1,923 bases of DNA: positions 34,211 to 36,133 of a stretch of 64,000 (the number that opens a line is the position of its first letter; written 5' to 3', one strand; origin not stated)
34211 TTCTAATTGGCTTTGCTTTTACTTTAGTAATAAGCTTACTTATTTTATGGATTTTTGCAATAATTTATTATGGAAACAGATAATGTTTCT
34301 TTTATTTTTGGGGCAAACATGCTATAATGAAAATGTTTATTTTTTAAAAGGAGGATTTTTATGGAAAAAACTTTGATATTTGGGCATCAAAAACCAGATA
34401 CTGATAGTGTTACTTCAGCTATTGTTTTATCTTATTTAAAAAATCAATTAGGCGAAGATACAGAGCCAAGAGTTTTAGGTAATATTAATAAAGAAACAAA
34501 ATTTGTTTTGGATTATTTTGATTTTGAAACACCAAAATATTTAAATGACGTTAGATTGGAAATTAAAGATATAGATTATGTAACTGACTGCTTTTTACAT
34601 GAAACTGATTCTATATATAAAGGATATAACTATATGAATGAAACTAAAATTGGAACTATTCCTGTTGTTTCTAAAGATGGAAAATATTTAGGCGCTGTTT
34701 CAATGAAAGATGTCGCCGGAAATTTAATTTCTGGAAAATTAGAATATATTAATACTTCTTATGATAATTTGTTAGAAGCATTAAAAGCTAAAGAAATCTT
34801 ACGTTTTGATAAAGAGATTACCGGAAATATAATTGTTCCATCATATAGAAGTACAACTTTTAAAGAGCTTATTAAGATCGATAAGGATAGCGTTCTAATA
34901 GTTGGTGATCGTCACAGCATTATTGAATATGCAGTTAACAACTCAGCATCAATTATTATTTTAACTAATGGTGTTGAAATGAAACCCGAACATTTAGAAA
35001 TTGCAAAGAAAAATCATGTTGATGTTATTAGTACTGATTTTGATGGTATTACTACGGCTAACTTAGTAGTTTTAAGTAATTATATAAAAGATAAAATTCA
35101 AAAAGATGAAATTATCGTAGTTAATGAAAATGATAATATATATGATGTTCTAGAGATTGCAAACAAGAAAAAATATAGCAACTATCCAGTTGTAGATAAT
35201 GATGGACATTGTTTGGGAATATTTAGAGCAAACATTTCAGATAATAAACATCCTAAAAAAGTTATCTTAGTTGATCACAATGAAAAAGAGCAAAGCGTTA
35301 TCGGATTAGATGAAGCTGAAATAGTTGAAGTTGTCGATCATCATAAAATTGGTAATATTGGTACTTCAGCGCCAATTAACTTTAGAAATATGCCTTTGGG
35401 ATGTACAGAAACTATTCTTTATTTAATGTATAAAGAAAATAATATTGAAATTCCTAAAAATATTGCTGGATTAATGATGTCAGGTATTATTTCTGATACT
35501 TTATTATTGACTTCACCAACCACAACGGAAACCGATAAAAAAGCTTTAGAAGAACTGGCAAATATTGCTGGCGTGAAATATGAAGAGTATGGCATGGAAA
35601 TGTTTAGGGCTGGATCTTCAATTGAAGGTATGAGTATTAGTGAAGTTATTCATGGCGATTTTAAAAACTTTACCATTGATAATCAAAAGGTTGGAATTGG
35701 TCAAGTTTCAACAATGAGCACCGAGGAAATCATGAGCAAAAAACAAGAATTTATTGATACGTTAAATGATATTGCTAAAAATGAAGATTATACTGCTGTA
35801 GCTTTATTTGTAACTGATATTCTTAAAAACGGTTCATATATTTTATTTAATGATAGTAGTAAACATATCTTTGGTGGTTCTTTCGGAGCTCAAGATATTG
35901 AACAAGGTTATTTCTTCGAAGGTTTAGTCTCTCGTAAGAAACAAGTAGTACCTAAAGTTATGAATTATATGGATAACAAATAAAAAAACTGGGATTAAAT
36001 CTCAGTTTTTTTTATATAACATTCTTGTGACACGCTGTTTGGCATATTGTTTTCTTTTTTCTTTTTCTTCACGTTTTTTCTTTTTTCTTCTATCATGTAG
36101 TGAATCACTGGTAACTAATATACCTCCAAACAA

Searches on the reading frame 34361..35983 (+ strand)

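Call 61: search_protein_families(library=pfam, proteins=[window:34361-35983:+], max_evalue=0.01)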
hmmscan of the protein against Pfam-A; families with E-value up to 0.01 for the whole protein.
window:34361-35983:+ (540 aa): 4 families
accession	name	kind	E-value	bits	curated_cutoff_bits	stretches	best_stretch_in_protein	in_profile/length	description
PF02833.19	DHHA2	-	9.4e-31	107.2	27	1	412-535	1-125/126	DHHA2 domain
PF01368.27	DHH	-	3e-25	89.3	28.1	1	3-376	1-125/125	DHH family, N-terminal domain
PF00571.33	CBS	-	3.4e-16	59.7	24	2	248-288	6-46/57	CBS domain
PF07085.17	DRTGG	-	9.6e-15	54.8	25.2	1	137-236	2-102/105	DRTGG domain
